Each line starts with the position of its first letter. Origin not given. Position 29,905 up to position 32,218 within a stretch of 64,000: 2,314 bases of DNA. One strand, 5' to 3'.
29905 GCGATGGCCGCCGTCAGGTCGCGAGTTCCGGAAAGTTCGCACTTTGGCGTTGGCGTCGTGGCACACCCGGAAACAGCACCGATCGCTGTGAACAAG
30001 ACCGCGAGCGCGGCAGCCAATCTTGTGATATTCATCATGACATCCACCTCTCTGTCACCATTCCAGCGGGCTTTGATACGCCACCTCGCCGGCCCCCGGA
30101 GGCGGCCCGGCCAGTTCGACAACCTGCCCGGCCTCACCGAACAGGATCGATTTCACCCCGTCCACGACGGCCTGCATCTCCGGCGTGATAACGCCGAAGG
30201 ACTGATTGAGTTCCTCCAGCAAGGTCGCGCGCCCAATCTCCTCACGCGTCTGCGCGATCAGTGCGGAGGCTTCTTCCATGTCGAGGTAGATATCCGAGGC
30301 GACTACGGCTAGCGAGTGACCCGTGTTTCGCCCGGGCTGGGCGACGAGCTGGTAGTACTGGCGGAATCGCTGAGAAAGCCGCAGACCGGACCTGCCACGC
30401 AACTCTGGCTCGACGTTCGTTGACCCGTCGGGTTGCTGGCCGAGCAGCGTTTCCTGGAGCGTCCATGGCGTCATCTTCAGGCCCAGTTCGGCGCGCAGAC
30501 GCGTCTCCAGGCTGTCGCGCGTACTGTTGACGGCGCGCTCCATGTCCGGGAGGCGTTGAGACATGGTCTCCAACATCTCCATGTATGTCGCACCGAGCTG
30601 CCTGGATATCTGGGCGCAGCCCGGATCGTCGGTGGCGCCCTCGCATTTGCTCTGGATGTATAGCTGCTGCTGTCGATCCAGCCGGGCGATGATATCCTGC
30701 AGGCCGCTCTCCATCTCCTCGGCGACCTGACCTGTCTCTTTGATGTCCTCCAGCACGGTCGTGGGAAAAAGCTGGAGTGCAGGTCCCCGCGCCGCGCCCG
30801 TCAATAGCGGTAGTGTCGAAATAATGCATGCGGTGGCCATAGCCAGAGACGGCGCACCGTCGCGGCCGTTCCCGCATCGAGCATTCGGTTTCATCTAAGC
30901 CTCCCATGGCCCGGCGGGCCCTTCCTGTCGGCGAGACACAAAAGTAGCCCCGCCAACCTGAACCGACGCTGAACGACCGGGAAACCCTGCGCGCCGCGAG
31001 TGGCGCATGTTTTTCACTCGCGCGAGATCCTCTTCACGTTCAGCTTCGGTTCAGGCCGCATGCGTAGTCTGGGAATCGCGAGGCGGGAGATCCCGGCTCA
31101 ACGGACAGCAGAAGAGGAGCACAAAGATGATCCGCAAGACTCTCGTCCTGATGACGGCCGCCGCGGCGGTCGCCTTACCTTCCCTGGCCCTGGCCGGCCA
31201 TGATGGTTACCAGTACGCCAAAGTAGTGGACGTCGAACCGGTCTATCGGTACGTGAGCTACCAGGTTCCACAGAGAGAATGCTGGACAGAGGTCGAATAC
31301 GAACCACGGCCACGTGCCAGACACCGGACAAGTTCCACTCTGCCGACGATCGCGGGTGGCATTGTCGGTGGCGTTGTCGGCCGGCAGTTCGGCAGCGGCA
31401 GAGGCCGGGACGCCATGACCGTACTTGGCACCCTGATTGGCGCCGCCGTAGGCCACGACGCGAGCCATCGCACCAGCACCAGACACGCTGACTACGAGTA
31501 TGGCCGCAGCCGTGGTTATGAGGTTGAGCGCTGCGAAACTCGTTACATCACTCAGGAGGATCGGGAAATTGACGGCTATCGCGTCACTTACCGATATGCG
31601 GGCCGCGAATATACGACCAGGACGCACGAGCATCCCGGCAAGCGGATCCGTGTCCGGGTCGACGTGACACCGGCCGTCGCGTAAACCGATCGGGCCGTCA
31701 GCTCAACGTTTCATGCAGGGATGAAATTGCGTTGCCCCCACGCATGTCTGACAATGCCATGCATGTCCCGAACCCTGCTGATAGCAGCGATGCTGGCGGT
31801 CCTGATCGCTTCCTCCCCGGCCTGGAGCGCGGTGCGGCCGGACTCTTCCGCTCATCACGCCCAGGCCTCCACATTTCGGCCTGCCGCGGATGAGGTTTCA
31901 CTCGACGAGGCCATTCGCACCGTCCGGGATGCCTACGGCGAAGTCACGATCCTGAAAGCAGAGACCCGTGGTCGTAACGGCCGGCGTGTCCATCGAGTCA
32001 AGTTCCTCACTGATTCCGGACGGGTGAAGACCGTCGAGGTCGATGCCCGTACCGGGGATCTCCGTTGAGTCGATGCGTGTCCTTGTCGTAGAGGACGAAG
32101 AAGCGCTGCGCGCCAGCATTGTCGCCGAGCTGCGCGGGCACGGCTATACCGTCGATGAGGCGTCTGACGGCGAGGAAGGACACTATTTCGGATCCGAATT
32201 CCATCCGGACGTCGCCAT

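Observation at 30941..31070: Two perfect, mirror-oriented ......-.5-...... PhoP boxes in one 232-bp divergent intergenic region next to phoPQ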

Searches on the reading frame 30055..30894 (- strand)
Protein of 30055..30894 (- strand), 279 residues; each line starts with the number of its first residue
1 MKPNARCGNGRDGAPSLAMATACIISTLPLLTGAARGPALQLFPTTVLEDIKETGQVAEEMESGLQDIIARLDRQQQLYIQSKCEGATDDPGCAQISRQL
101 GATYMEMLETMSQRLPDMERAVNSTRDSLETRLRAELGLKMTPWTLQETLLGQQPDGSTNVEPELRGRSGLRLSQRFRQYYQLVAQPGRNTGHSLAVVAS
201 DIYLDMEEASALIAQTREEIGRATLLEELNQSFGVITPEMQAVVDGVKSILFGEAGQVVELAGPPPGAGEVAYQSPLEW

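Call 7: search_protein_families(library=pfam, proteins=[window:30055-30894:-], max_evalue=0.01)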
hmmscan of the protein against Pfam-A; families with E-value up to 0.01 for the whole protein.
window:30055-30894:- (279 aa): 0 families

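Call 8: search_protein_families(library=ncbifam, proteins=[window:30055-30894:-], max_evalue=0.01)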
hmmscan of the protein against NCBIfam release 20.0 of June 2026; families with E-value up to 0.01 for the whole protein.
window:30055-30894:- (279 aa): 0 families

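Call 9: find_homologous_proteins(query=window:30055-30894:-, max_evalue=0.001)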
Query window:30055-30894:- (279 aa): 1708 proteins with E <= 0.001 among 4125 candidates; the best 120 are listed.
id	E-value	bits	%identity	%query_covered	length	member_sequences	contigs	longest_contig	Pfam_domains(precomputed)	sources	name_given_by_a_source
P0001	9.1e-159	545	91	100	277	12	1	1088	-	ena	-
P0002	2.2e-155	534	91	98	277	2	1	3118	-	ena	-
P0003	7.4e-139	480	86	92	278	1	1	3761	-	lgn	-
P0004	2.9e-137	474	80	96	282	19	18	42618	-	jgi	jgi:hypothetical protein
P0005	7.5e-137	473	80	96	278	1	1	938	-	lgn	-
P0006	2.7e-136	471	80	99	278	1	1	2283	-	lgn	-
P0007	3.1e-136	471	80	96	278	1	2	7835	-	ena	-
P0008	5.9e-136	470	84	87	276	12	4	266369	-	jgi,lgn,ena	jgi:hypothetical protein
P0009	9.7e-135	466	78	100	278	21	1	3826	-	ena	-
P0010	3.1e-134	465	79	94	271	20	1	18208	-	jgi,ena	-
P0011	7.1e-134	463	76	100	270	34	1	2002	-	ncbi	-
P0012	6.7e-133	460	81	92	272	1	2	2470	-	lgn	-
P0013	1.1e-131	456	79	95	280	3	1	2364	-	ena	-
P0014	1.2e-131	456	79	94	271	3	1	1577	-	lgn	-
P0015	3.3e-131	455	80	94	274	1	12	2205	-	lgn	-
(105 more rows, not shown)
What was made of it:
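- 30055..30894 (-): Gene 1 of the envelope operon: 279-aa protein of unknown function, all-helical, with a signal or anchor segment. 1708 homologues, mostly from uncultured Gammaproteobacteria and Woeseiaceae (call 9).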

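Call 12: find_related_loci(query=A1, collection=genome_contigs, flank=6000)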
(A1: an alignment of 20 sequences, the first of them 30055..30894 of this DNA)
Query A1 (279 aa) in genome_contigs; peptide patterns used: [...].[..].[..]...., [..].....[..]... (x = any residue, [..] = any of these).
341 stretches matched a pattern; 288 encode a relative of the query (tblastn E <= 1e-3); the best 80 are kept; 80 distinct loci.
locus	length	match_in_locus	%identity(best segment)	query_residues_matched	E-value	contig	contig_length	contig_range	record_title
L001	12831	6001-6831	91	1-279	4e-169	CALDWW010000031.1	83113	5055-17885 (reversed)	MAG: uncultured Gammaproteobacteria bacterium isolate N4_Bin_Bin_38_1 genome assembly, contig: c_000007278497, whole gen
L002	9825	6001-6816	81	8-279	4e-145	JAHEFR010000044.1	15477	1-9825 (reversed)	MAG: Gammaproteobacteria bacterium isolate Ww342 NODE_7814_length_15477_cov_5.275983, whole genome shotgun sequence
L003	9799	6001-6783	81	19-279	5e-144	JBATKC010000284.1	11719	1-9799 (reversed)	MAG: Gammaproteobacteria bacterium isolate MFD10235_ilm_asm_bin5 k127_199426, whole genome shotgun sequence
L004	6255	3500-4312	79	9-279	5e-143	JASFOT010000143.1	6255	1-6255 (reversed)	MAG: Gammaproteobacteria bacterium isolate D0819M12metaG_Bin_189 D0819M12metaG_FD_scaffold_2198_c1, whole genome shotgun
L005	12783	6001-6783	80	19-279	5e-142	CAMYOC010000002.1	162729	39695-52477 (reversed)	MAG: uncultured Gammaproteobacteria bacterium isolate FCS_Gamma_003 genome assembly, contig: scaffold_11, whole genome s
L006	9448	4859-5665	76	5-279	1e-141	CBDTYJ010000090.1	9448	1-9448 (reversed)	MAG TPA_asm: uncultured Gammaproteobacteria bacterium isolate ERR2431959_maxbin2_4 genome assembly, contig: ERZ23878264.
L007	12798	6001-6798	78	13-279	5e-139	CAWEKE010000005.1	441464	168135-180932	MAG: uncultured Gammaproteobacteria bacterium isolate MFD09779.bin.1.375 genome assembly, contig: contig_31224, whole ge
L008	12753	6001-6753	80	29-279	6e-137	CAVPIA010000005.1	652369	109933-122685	MAG: uncultured Gammaproteobacteria bacterium isolate MFD09964.bin.1.93 genome assembly, contig: contig_27020, whole gen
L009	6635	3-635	82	69-279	3e-116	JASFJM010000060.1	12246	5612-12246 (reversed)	MAG: Gammaproteobacteria bacterium isolate D0608U02metaG_Bin_10 D0608U02metaG_FD_scaffold_34_c2, whole genome shotgun se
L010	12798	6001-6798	67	14-278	2e-113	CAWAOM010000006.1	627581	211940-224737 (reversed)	MAG: uncultured Gammaproteobacteria bacterium isolate MFD03804.bin.1.24 genome assembly, contig: contig_46390, whole gen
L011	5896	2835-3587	69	29-278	1e-112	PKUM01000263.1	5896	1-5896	MAG: Chromatiales bacterium isolate BM003 sc_7042, whole genome shotgun sequence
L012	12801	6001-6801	66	3-279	2e-110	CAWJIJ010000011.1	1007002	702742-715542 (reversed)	MAG: uncultured Gammaproteobacteria bacterium isolate MFD03804.bin.1.13 genome assembly, contig: contig_8995, whole geno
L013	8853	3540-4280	67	33-279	1e-110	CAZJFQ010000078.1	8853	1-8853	MAG TPA_asm: uncultured Gammaproteobacteria bacterium isolate binchicken_co182_183 genome assembly, contig: NODE_3371_le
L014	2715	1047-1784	68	34-278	5e-114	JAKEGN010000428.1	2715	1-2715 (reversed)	MAG: Woeseiaceae bacterium isolate PMV_4.73 PMV_4.73.k101_4957536, whole genome shotgun sequence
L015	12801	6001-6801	63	7-278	7e-110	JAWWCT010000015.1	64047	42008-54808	MAG: Woeseiaceae bacterium isolate HN17.bin.17 k141_432161_length_64047_cov_32.6641, whole genome shotgun sequence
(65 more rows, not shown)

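Call 25: search_protein_families(library=pfam, proteins=[window:30055-30894:-], max_evalue=5)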
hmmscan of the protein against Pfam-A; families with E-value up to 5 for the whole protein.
window:30055-30894:- (279 aa): 0 families
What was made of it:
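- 30055..30894 (-): No Pfam or NCBIfam hit (calls 7, 8, 25).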

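Call 51: predict_structure(alignment_id=A5)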
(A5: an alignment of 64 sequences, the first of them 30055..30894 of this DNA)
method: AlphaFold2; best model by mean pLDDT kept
length: 279 residues; sequences in the alignment: 64
mean_pLDDT: 75.8   pTM: 0.67
mean pLDDT of the five models: 75.8, 73.6, 71.6, 71.3, 70.7
residues with pLDDT >= 90: 90; 70-90: 96; 50-70: 64; < 50: 29
segments of 3 or more residues with pLDDT < 50: 1-3, 38-40, 161-165, 256-265
pLDDT, mean of each block of 10 residues (from residue 1): 48 59 72 52 77 95 93 93 90 92 92 95 94 80 71 57 55 89 75 72 89 88 82 70 80 58 46 55
secondary structure, 60 per line:
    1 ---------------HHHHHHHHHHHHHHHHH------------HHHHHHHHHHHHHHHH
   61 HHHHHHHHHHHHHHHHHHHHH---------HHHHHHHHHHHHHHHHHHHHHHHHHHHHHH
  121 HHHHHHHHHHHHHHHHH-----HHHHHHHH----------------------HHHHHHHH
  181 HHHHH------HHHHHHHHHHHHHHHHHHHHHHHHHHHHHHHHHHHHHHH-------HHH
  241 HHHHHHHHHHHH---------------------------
elements in order: H16-32 H45-81 H91-137 H143-150 H173-185 H192-230 H238-252

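Call 54: fold_search(model_id=the predicted structure, library=pdb)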
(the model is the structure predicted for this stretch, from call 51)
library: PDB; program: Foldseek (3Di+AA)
matches with E <= 10: 445; with E <= 0.001: 0
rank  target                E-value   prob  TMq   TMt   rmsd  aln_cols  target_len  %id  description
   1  4phq_B                8.9e-02  0.80  0.29  0.29  15.6       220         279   12  ClyA CC6/264 ox (6-303) (released 2014-09-24)
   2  4phq_C                1.1e-01  0.85  0.34  0.32  16.8       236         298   10  ClyA CC6/264 ox (6-303) (released 2014-09-24)
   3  6mrt_A                1.2e-01  0.35  0.20  0.20  23.1       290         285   10  12-meric ClyA pore complex (released 2019-05-15)
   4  4pho_C                1.5e-01  0.94  0.38  0.36  17.2       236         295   10  ClyA CC6/264 ox (2-303) (released 2014-09-24)
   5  2wcd_A                1.6e-01  0.18  0.16  0.16  20.9       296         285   10  Crystal structure of the assembled cytolysin A pore (released 2009-05-05)
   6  4pho_A                2.0e-01  0.77  0.34  0.32  17.0       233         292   11  ClyA CC6/264 ox (2-303) (released 2014-09-24)
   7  7ung_B0               2.0e-01  0.54  0.21  0.29  23.1       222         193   16  48-nm repeat of the human respiratory doublet microtubule (released 2022-10-05)
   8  4pho_B                2.1e-01  0.75  0.33  0.33  16.3       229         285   11  ClyA CC6/264 ox (2-303) (released 2014-09-24)
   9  4tql_A                2.1e-01  0.33  0.19  0.22  20.1       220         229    9  Computationally designed three helix bundle (released 2014-10-15)
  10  4tql_B                2.3e-01  0.28  0.18  0.21  21.6       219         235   10  Computationally designed three helix bundle (released 2014-10-15)
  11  4phq_D                2.5e-01  0.69  0.34  0.33  16.5       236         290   10  ClyA CC6/264 ox (6-303) (released 2014-09-24)
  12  6mbz_A                2.6e-01  0.57  0.26  0.15  16.7       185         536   14  Structure of Transcription Factor (released 2019-06-19)
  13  3jse_O                2.9e-01  0.14  0.16  0.20  23.2       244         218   11  Crystal structure of archaeal 20S proteasome in complex with mutated P26 activator (released 2009-11-03)
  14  7uc7                  3.2e-01  0.54  0.25  0.14  16.7       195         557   14  Stat5a Core in complex with Compound 17 (released 2023-02-15)
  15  8f6q_A                3.5e-01  0.15  0.16  0.21  22.0       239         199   16  CryoEM structure of designed modular protein oligomer C8-71 (released 2023-11-29)
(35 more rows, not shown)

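Call 56: find_related_loci(query=A6, collection=metagenome_contigs, flank=4000)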
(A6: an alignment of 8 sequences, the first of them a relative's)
Query A6 (256 aa) in metagenome_contigs; peptide patterns used: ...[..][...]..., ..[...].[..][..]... (x = any residue, [..] = any of these).
600 stretches matched a pattern (row limit reached: there are more); 593 encode a relative of the query (tblastn E <= 1e-3); the best 80 are kept; 80 distinct loci.
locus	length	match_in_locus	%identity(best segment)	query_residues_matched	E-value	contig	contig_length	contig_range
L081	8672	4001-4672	65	1-224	9e-98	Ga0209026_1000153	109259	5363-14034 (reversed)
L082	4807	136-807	64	1-224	3e-96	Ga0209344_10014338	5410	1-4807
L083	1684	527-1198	63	1-224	2e-101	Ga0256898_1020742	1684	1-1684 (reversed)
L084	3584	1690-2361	64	1-224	6e-95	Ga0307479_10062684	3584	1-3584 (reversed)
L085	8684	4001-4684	58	1-228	2e-91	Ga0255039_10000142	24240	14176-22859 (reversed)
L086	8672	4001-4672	61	1-224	2e-89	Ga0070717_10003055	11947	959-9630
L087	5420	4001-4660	60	1-220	2e-87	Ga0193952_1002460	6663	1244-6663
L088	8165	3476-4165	61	1-230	3e-87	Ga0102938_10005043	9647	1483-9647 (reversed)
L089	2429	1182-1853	57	1-224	6e-89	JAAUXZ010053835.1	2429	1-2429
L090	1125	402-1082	59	1-225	7e-86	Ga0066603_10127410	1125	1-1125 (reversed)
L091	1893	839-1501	56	1-225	1e-80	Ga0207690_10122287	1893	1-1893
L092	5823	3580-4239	55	1-224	4e-77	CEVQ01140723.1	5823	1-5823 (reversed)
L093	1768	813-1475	56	1-227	8e-80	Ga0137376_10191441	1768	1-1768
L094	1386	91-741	53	1-221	7e-80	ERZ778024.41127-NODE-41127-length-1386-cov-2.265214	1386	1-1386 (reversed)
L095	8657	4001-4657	54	1-223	3e-74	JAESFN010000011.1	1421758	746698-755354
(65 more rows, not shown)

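Call 91: search_solved_structures(query=A5, max_evalue=1)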
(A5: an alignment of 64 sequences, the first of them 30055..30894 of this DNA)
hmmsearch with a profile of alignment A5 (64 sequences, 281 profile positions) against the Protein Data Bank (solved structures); distinct sequences matched with E-value up to 1: 2.
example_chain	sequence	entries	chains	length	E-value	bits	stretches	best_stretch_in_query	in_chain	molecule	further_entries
7jxg_A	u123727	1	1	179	0.29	13.2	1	78-125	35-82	1,2-dihydroxy-3-keto-5-methylthiopentene dioxygenase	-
4qgn_A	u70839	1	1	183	0.3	13.2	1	78-125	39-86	1,2-dihydroxy-3-keto-5-methylthiopentene dioxygenase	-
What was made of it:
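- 30055..30894 (-): No profile hit to solved structures (call 91).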

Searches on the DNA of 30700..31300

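Call 60: search_rna_families(source=window, start=30700, end=31300, threshold=evalue, max_evalue=1)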
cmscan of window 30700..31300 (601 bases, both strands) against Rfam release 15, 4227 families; matches with E-value up to 1: 2.
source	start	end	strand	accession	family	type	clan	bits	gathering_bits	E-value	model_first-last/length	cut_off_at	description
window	30949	31061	-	RF03674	MIR5387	Gene; miRNA;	-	21.9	69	0.083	1-96/96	no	MIR5387 microRNA precursor family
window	30922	30962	-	RF00256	mir-196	Gene; miRNA;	-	18.4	55.4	0.27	18-60/77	no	mir-196 microRNA precursor family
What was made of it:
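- Tried and rejected: There is no credible Rfam hit (call 60).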

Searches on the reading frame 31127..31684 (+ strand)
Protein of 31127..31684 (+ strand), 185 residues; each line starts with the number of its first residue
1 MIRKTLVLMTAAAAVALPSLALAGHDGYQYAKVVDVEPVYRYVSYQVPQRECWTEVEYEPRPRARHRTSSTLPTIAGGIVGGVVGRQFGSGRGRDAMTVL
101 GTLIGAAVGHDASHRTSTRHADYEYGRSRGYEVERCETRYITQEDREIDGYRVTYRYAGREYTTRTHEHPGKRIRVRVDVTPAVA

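Call 7: search_protein_families(library=pfam, proteins=[window:31127-31684:+], max_evalue=0.01)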
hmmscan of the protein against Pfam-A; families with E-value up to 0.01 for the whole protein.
window:31127-31684:+ (185 aa): 2 families
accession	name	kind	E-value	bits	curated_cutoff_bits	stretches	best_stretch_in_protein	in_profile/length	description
PF05433.20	Rick_17kDa_Anti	-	1.2e-09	38.4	24.2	1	73-112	2-42/43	Glycine zipper 2TM domain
PF13488.11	Gly-zipper_Omp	-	0.0066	16.8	25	0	77-109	2-35/46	Glycine zipper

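Call 8: search_protein_families(library=ncbifam, proteins=[window:31127-31684:+], max_evalue=0.01)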
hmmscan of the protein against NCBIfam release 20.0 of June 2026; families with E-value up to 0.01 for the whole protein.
window:31127-31684:+ (185 aa): 2 families
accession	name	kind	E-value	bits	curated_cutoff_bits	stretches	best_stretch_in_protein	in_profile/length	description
NF008437.0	PRK11280.1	equivalog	2.7e-22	79.5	99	1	9-178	13-169/179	hypothetical protein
NF053611.1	YiaD_Gzip_OmpA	equivalog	0.00029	20.6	175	1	68-135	23-91/206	YiaD family glycine zipper/OmpA-like lipoprotein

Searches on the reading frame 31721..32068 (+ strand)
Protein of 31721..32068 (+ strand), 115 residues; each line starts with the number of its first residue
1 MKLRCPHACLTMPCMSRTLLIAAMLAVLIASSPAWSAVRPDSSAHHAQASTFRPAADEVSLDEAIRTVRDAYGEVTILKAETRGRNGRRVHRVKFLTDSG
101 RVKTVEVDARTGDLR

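Call 7: search_protein_families(library=pfam, proteins=[window:31721-32068:+], max_evalue=0.01)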
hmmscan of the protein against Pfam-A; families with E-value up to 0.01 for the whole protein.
window:31721-32068:+ (115 aa): 1 family
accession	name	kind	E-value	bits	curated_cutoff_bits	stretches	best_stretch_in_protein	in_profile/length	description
PF03413.25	PepSY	-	1.3e-06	29.1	24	1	59-113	2-55/60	Peptidase propeptide and YPEB domain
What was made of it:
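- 31721..32068 (+): Small secreted PepSY-domain protein. Pfam PF03413, E 1.3e-6 (call 7).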

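Call 8: search_protein_families(library=ncbifam, proteins=[window:31721-32068:+], max_evalue=0.01)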
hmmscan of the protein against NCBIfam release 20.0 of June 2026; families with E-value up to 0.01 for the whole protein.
window:31721-32068:+ (115 aa): 0 families
